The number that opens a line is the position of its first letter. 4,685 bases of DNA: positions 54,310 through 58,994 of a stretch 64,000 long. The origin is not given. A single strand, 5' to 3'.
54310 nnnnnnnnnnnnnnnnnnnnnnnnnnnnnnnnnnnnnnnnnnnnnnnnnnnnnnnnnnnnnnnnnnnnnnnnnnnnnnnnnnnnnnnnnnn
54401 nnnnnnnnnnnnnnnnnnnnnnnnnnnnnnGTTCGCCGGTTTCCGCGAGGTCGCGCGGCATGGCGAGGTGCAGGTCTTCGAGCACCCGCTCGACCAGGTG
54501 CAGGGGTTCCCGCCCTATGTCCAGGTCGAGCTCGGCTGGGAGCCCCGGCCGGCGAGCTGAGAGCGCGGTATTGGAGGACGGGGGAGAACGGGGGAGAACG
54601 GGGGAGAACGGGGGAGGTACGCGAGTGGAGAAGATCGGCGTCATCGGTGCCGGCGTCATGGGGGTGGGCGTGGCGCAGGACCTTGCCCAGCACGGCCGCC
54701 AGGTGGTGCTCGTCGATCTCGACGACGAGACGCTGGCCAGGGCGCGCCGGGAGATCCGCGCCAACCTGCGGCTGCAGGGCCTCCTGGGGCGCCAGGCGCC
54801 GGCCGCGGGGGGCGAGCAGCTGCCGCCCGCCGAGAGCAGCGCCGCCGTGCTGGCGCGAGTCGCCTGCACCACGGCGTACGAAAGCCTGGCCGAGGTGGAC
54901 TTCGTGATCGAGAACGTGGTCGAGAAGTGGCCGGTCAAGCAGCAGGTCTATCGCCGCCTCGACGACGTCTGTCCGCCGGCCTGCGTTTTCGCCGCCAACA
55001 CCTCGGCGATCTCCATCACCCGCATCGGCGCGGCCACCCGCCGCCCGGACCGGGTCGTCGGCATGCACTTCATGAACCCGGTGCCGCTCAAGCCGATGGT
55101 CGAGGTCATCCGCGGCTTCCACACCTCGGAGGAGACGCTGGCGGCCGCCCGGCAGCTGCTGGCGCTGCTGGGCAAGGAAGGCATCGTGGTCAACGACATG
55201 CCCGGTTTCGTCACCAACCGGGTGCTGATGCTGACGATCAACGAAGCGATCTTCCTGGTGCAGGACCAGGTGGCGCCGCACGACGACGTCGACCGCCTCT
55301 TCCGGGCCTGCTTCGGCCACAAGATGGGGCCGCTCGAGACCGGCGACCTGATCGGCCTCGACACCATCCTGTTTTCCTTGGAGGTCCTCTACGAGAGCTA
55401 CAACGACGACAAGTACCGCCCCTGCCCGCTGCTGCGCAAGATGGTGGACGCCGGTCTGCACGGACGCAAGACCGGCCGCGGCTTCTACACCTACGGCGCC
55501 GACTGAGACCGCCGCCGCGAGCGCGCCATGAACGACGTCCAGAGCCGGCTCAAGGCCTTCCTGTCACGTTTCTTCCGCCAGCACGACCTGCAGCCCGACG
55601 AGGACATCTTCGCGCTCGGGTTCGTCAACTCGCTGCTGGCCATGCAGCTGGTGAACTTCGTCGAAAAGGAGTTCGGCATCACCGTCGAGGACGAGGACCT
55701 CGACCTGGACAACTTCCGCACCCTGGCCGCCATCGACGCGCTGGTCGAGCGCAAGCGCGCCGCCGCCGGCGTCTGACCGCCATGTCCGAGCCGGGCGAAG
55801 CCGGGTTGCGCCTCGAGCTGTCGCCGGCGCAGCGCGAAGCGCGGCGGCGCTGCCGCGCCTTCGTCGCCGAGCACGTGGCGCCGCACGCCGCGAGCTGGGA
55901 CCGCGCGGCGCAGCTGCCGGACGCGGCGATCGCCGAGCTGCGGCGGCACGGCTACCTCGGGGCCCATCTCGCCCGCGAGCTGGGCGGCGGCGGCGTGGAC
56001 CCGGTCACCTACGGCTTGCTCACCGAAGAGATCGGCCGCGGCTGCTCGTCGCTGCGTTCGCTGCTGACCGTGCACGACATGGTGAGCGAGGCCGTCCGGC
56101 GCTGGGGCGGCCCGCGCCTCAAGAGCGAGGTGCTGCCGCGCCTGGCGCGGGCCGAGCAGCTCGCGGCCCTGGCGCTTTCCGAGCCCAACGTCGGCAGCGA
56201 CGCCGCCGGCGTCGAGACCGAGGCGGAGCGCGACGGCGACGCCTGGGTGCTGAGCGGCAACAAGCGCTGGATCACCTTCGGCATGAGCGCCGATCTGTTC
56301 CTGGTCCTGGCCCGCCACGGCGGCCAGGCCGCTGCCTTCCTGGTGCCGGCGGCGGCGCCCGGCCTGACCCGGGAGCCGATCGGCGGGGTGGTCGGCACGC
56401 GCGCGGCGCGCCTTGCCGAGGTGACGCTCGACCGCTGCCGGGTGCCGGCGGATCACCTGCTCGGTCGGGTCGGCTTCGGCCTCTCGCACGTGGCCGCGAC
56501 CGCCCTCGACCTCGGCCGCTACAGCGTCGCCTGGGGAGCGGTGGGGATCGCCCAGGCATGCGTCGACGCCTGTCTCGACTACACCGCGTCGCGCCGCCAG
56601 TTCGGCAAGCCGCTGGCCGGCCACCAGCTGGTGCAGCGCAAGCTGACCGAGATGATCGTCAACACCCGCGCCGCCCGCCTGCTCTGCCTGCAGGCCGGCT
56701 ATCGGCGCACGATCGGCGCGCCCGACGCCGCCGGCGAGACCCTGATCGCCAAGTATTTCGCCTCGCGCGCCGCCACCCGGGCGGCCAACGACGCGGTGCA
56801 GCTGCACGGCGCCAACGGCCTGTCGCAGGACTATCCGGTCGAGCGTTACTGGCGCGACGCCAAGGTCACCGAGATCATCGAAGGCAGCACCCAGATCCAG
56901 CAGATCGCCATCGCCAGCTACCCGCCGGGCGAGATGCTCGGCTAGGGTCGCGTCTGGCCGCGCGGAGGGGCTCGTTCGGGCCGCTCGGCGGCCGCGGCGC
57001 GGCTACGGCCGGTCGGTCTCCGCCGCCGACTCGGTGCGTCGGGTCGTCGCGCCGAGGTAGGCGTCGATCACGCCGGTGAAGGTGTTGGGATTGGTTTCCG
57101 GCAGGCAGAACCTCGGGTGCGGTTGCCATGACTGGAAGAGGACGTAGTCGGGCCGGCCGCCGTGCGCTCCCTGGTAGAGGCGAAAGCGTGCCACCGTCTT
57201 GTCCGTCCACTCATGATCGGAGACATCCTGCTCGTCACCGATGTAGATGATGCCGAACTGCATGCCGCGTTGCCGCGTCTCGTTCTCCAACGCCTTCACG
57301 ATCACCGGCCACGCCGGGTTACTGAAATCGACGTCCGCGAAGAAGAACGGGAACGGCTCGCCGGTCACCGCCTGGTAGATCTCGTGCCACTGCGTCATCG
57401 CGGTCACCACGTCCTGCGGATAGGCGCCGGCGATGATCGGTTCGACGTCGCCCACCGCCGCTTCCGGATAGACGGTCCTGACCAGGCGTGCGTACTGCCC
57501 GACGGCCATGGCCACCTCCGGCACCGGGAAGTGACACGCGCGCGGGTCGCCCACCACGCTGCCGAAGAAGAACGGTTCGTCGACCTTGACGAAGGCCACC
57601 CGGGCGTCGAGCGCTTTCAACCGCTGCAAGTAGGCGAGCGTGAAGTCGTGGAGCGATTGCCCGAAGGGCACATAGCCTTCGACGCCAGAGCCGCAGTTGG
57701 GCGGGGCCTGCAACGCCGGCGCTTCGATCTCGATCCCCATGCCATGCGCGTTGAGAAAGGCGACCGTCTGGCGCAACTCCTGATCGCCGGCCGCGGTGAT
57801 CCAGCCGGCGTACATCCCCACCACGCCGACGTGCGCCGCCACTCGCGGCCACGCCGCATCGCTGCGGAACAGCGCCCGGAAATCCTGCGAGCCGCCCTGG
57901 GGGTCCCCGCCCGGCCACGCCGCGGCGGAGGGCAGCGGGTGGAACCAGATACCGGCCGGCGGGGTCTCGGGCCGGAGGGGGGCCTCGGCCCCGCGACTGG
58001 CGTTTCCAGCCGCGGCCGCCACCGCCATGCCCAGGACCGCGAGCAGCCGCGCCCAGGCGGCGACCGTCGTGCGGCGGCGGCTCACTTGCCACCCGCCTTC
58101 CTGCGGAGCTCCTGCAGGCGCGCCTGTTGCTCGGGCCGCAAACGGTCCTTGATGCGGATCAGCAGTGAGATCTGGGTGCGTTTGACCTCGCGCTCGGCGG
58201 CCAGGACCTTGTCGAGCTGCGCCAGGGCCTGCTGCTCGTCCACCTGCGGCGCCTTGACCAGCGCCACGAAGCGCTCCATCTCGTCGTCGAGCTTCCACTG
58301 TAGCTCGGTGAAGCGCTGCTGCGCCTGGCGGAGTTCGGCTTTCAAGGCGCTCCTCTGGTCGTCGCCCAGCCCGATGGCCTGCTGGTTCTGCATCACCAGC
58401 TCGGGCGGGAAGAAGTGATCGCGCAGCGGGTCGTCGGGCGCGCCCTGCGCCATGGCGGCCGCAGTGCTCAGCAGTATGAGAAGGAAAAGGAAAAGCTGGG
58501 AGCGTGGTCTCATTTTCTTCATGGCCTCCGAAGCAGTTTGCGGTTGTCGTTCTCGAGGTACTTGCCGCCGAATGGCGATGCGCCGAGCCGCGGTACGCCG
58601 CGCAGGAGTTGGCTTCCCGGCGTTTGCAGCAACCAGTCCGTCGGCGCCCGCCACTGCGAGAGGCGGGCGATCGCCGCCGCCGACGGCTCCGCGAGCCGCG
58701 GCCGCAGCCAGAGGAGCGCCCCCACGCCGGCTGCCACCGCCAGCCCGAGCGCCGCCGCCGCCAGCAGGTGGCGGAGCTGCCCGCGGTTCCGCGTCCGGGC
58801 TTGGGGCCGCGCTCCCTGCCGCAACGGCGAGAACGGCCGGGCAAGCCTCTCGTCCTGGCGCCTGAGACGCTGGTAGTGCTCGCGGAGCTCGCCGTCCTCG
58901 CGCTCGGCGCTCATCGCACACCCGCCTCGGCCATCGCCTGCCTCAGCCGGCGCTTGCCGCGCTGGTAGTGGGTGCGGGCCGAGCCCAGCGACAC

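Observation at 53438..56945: Complete FkbH-FkbK-ACP-FkbI glycolytic-unit cassette next to an NRPS with no PKS module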

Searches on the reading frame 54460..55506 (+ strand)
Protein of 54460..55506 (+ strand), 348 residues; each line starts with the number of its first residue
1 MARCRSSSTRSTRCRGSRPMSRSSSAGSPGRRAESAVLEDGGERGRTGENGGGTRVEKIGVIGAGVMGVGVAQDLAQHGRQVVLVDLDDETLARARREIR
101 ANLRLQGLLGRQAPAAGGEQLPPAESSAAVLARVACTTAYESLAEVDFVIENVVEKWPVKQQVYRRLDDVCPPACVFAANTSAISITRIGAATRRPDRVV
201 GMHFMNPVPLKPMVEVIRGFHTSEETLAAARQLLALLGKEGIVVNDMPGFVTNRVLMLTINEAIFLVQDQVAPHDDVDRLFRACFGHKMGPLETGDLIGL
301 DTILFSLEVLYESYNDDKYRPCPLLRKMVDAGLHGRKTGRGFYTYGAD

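Call 5: search_protein_families(library=pfam, proteins=[window:54460-55506:+], max_evalue=0.01)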
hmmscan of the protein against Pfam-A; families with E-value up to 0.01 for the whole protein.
window:54460-55506:+ (348 aa): 13 families
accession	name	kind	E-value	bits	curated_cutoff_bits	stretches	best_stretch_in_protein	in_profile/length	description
PF02737.24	3HCDH_N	-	6.3e-55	186.3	22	1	58-246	1-179/180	3-hydroxyacyl-CoA dehydrogenase, NAD binding domain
PF00725.27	3HCDH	-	1e-32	113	22.1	1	249-345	1-97/97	3-hydroxyacyl-CoA dehydrogenase, C-terminal domain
PF01266.30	DAO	-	1.9e-05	24.8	27.9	1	59-88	2-31/353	FAD dependent oxidoreductase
PF03435.24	Sacchrp_dh_NADP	-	2.3e-05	25.2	25.1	1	59-99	1-43/129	Saccharopine dehydrogenase NADP binding domain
PF03446.21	NAD_binding_2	-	2.6e-05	24.7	21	1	58-97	1-40/161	NAD binding domain of 6-phosphogluconate dehydrogenase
PF07992.20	Pyr_redox_2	-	3.6e-05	23.8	26.1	1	53-101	142-187/291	Pyridine nucleotide-disulphide oxidoreductase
PF00070.33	Pyr_redox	-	7.5e-05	23.6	22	1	58-103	1-50/82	Pyridine nucleotide-disulphide oxidoreductase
PF03807.23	F420_oxidored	-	9.9e-05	23.3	21.6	1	58-102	1-47/94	NADP oxidoreductase coenzyme F420-dependent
PF03721.20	UDPG_MGDP_dh_N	-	0.00017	21.6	27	1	58-96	2-40/187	UDP-glucose/GDP-mannose dehydrogenase family, NAD binding domain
PF02254.24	TrkA_N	-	0.00022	22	23.8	1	61-98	3-40/116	TrkA-N domain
PF02558.23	ApbA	-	0.0012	19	22.2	1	59-96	1-38/150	Ketopantoate reductase PanE/ApbA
PF13450.12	NAD_binding_8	-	0.0023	18.6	21.9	1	61-92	1-32/68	NAD(P)-binding Rossmann-like domain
PF01656.29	CbiA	-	0.0054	17.1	25.4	1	69-299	17-54/125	CobQ/CobB/MinD/ParA nucleotide binding domain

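Call 6: search_protein_families(library=ncbifam, proteins=[window:54460-55506:+], max_evalue=0.001)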
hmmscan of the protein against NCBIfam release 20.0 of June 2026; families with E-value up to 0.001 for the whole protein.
window:54460-55506:+ (348 aa): 33 families (the best 25 are shown)
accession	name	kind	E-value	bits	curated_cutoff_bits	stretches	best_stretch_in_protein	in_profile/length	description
NF004474.0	PRK05808.1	subfamily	2.3e-95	319.2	408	1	56-345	3-282/283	3-hydroxybutyryl-CoA dehydrogenase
NF006722.0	PRK09260.1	equivalog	6.4e-86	288.1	429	1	56-346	2-282/289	3-hydroxyacyl-CoA dehydrogenase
NF006124.0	PRK08268.1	subfamily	2.5e-85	287.4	508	1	55-346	6-288/507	3-hydroxyacyl-CoA dehydrogenase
NF005715.0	PRK07530.1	equivalog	9.3e-85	284.5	420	1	55-346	3-284/292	3-hydroxybutyryl-CoA dehydrogenase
NF005875.0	PRK07819.1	subfamily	5.1e-75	252.6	319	1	55-345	4-286/287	3-hydroxybutyryl-CoA dehydrogenase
TIGR02279.1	PaaC-3OHAcCoADH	equivalog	1e-64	219.2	669.4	1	55-347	4-287/503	3-hydroxyacyl-CoA dehydrogenase PaaH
NF004699.0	PRK06035.1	equivalog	6.4e-62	209.4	500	1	56-338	3-278/294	3-hydroxyacyl-CoA dehydrogenase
NF008727.0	PRK11730.1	equivalog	2.2e-61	208.1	870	1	54-348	311-595/717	fatty acid oxidation complex subunit alpha FadB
NF008363.0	PRK11154.1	equivalog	1.9e-55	188.3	869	1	51-346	304-587/708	fatty acid oxidation complex subunit alpha FadJ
TIGR02441.1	fa_ox_alpha_mit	equivalog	1.1e-51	175.9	964.65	1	52-346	330-614/737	fatty acid oxidation complex subunit alpha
TIGR02437.1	FadB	equivalog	1.8e-51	175.3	933.55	1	56-348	313-595/714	fatty acid oxidation complex subunit alpha FadB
NF006143.0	PRK08293.1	equivalog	7.7e-50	169.8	312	1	56-346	4-288/291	3-hydroxyacyl-CoA dehydrogenase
NF042925.1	FHMPC_DH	equivalog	1.1e-49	169.3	500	1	58-347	2-282/304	5-formyl-3-hydroxy-2-methylpyridine 4-carboxylate 5-dehydrogenase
NF006125.0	PRK08269.1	equivalog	7.7e-48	163.2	427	1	55-346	4-297/334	3-hydroxybutyryl-CoA dehydrogenase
TIGR02440.1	FadJ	equivalog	3.8e-47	161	968.45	1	47-347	295-583/699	fatty acid oxidation complex subunit alpha FadJ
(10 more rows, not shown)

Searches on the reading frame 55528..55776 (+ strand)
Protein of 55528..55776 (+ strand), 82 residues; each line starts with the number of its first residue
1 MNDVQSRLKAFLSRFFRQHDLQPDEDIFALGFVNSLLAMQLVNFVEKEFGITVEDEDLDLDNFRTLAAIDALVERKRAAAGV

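Call 5: search_protein_families(library=pfam, proteins=[window:55528-55776:+], max_evalue=0.01)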
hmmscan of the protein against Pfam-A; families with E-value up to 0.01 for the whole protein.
window:55528-55776:+ (82 aa): 2 families
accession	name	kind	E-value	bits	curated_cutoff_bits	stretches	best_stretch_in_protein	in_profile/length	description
PF00550.31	PP-binding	-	7.3e-10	39.4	20.8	1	18-68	15-65/67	Phosphopantetheine attachment site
PF14573.12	PP-binding_2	-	0.0021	18.7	32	1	35-81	48-92/96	Acyl-carrier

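Call 6: search_protein_families(library=ncbifam, proteins=[window:55528-55776:+], max_evalue=0.001)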
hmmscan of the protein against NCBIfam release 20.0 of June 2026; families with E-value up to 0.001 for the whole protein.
window:55528-55776:+ (82 aa): 5 families
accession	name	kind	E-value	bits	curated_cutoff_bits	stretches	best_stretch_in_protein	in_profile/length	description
NF058660.1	cispen_ACP_AmcB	equivalog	8.5e-08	32.3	80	1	33-77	35-79/80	cispentacin biosynthesis acyl carrier protein AmcB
NF052616.1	ACP_for_OlsHI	equivalog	3.4e-07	30.5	130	1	1-79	1-83/83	ornithine lipid biosynthesis acyl carrier protein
NF005480.0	PRK07081.1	equivalog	3.3e-05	23.7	72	1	20-75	21-75/83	acyl carrier protein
NF003464.0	PRK05087.1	equivalog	4.9e-05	23.3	68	1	21-74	22-75/78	D-alanine--poly(phosphoribitol) ligase subunit DltC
NF005798.0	PRK07639.1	equivalog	6e-05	23.4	100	1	33-77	38-82/91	petrobactin biosynthesis protein AsbD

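Call 14: find_encoding_contigs(protein=window:55528-55776:+, flank=10000, max_places=4)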
Protein window:55528-55776:+ (82 aa): 1 contig read that carries it; 1 place shown.
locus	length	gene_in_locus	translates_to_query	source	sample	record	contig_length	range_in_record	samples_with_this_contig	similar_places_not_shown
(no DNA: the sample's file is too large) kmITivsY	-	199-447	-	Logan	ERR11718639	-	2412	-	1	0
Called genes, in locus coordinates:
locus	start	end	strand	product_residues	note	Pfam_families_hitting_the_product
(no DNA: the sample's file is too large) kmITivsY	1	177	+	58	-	?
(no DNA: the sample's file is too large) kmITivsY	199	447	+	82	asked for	PF00550:PP-binding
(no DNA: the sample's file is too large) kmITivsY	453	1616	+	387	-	PF02771:Acyl-CoA_dh_N, PF02770:Acyl-CoA_dh_M, PF00441:Acyl-CoA_dh_1, PF08028:Acyl-CoA_dh_2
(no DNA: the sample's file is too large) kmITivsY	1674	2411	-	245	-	?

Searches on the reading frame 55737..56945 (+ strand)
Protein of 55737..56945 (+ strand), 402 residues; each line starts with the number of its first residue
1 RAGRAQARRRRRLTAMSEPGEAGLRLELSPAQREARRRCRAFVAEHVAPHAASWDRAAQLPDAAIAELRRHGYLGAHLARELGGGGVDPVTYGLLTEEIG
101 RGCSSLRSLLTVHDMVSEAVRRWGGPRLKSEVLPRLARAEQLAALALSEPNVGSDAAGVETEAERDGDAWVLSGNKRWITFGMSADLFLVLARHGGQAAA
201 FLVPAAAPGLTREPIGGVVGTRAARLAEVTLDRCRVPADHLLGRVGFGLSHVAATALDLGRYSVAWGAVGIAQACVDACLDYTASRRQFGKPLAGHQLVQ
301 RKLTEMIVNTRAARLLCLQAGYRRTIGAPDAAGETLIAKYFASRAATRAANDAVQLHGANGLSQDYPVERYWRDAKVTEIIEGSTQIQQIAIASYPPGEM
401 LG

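Call 5: search_protein_families(library=pfam, proteins=[window:55737-56945:+], max_evalue=0.01)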
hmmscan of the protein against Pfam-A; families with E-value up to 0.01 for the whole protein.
window:55737-56945:+ (402 aa): 4 families
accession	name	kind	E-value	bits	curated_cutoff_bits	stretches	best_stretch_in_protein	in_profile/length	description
PF00441.29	Acyl-CoA_dh_1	-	8.6e-44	149.7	22.4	1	251-393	5-146/150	Acyl-CoA dehydrogenase, C-terminal domain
PF02771.21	Acyl-CoA_dh_N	-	5.9e-27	94.7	22.9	1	30-140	2-113/113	Acyl-CoA dehydrogenase, N-terminal domain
PF08028.16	Acyl-CoA_dh_2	-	9.5e-22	78.2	22.7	1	265-379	4-127/134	Acyl-CoA dehydrogenase, C-terminal domain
PF02770.24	Acyl-CoA_dh_M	-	9.6e-22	77.4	33.3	1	144-234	1-97/97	Acyl-CoA dehydrogenase, middle domain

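Call 6: search_protein_families(library=ncbifam, proteins=[window:55737-56945:+], max_evalue=0.001)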
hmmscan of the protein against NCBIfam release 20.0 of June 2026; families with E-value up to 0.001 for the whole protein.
window:55737-56945:+ (402 aa): 23 families
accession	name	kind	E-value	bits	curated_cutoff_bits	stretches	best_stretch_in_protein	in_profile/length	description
NF042972.1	AcrlCoAredClosAcrC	equivalog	1.6e-79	267.3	640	1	26-394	3-374/378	acryloyl-CoA reductase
NF045552.1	GlutCoADH_Des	equivalog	1.3e-70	238.6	470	1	26-393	3-376/387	glutaryl-CoA dehydrogenase Acd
NF043006.1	CyhCrbnylCoADH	equivalog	9.4e-66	222.3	650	1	38-393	14-372/380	cyclohexane-1-carbonyl-CoA dehydrogenase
NF058590.1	AcCoDHFadEBacil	equivalog_domain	1.2e-58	199.1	600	1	31-393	24-407/586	acyl-CoA dehydrogenase FadE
NF042439.1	SulpropCoADesulf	equivalog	1.2e-57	195.5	600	1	37-394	2-368/379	3-sulfinopropanoyl-CoA desulfinase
TIGR03207.1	cyc_hxne_CoA_dh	equivalog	1.7e-52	178.4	575.35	1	35-393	8-368/372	cyclohexanecarboxyl-CoA dehydrogenase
NF045652.1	ProlPCPDhRedW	equivalog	4.8e-51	173.7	650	1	70-393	42-370/376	L-prolyl-[peptidyl-carrier protein] dehydrogenase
NF052270.1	Staph_DH_FadE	equivalog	1.6e-42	145.6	600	1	98-393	94-390/400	acyl-CoA dehydrogenase FadE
NF053553.1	prodigi_MBC_PigA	equivalog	1.8e-42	145.8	500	1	26-393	3-376/381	prodigiosin MBC biosynthesis dehydrogenase PigA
NF008997.0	PRK12341.1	equivalog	2.3e-41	142.1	537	1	53-388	31-368/382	acyl-CoA dehydrogenase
NF002885.1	PRK03354.1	equivalog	1.8e-37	129.3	540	1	53-392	31-369/378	crotonobetainyl-CoA dehydrogenase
NF049984.1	Rv1679_FadE16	equivalog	2.2e-29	102.9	600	1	45-381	10-350/371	Rv1679 family acyl-CoA dehydrogenase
TIGR03203.1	pimD_small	equivalog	2.1e-27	96.2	652.7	1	65-389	43-369/378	pimeloyl-CoA dehydrogenase small subunit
TIGR03204.1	pimC_large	equivalog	2.4e-21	76.1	623.85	1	68-319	49-300/395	pimeloyl-CoA dehydrogenase large subunit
TIGR04022.1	sulfur_SfnB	equivalog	1.2e-19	70.5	430.9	1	43-377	17-361/391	SfnB family sulfur acquisition oxidoreductase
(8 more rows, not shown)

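Call 15: find_encoding_contigs(protein=window:55782-56945:+, flank=10000, max_places=4)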
Protein window:55782-56945:+ (387 aa): 1 contig read that carries it; 1 place shown.
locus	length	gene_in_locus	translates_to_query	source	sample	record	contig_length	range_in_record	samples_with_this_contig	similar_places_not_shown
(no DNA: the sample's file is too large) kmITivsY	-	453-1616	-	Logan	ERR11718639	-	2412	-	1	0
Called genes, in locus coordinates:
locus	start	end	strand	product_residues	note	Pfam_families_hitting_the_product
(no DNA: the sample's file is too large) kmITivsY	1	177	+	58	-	?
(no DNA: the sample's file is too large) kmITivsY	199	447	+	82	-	PF00550:PP-binding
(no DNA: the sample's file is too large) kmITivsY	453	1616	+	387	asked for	PF02771:Acyl-CoA_dh_N, PF02770:Acyl-CoA_dh_M, PF00441:Acyl-CoA_dh_1, PF08028:Acyl-CoA_dh_2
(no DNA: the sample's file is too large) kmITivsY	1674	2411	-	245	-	?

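Call 48: search_solved_structures(query=window:55782-56945:+, max_evalue=1e-30)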
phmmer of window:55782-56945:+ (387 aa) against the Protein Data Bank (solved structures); distinct sequences matched with E-value up to 1e-30: 71 (the best 60 are shown).
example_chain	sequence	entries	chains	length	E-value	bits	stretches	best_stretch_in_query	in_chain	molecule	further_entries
4n5f_A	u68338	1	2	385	6.5e-75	256.1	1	16-378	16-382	Putative acyl-CoA dehydrogenase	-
4m9a_A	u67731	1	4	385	9.9e-73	248.9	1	17-378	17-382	Acyl-CoA dehydrogenase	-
3pfd_A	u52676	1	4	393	3.2e-69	237.3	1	19-377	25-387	Acyl-CoA dehydrogenase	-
1jqi_A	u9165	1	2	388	1.1e-68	235.5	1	11-380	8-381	short chain acyl-CoA dehydrogenase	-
5ol2_C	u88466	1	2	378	1.1e-66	229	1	26-378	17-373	Acyl-CoA dehydrogenase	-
2vig_A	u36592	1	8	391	1.4e-65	225.3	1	12-380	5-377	SHORT-CHAIN SPECIFIC ACYL-COA DEHYDROGENASE,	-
7y0a_A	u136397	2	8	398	2.1e-65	224.8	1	12-380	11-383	Short-chain specific acyl-CoA dehydrogenase, mitochondrial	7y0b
8sgs_A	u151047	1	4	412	2.3e-65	224.6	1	12-380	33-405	Short-chain specific acyl-CoA dehydrogenase, mitochondrial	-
5lnx_A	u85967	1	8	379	7.4e-65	223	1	17-381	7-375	Acyl-CoA dehydrogenase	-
7w0j_A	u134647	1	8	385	1.6e-63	218.6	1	17-378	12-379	Acyl-CoA dehydrogenase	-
8i4p_A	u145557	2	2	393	1.6e-63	218.6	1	17-378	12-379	Acyl-CoA dehydrogenase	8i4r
2dvl_A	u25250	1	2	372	7.3e-62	213.1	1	17-378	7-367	Acyl-CoA dehydrogenase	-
3mpi_A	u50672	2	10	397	2e-61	211.6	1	18-378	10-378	Glutaryl-CoA dehydrogenase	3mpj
4u83_A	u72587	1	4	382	4.2e-61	210.6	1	13-378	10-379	Acyl-CoA dehydrogenase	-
1ukw_A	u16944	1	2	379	1.5e-58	202.2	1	12-379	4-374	acyl-CoA dehydrogenase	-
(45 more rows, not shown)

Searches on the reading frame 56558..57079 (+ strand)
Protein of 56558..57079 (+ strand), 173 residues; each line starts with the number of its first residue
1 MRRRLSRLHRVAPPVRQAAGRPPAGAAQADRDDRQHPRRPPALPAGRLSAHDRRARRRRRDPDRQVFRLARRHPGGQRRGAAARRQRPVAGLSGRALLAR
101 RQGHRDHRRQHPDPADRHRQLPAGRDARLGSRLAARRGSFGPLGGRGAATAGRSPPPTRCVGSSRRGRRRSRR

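Call 10: search_protein_families(library=pfam, proteins=[window:56558-57079:+], max_evalue=0.001)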
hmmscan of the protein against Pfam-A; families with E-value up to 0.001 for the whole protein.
window:56558-57079:+ (173 aa): 0 families

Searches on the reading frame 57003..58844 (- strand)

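Call 10: search_protein_families(library=pfam, proteins=[window:57003-58844:-], max_evalue=0.001)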
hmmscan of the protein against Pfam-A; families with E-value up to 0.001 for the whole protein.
window:57003-58844:- (613 aa): 0 families

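Call 40: search_protein_families(library=pfam, proteins=[window:57003-58844:-], max_evalue=5)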
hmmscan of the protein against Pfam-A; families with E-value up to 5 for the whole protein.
window:57003-58844:- (613 aa): 1 family
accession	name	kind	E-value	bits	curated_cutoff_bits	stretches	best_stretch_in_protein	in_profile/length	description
PF09990.14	DUF2231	-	0.11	13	26.4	0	260-301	36-77/139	Predicted membrane protein (DUF2231)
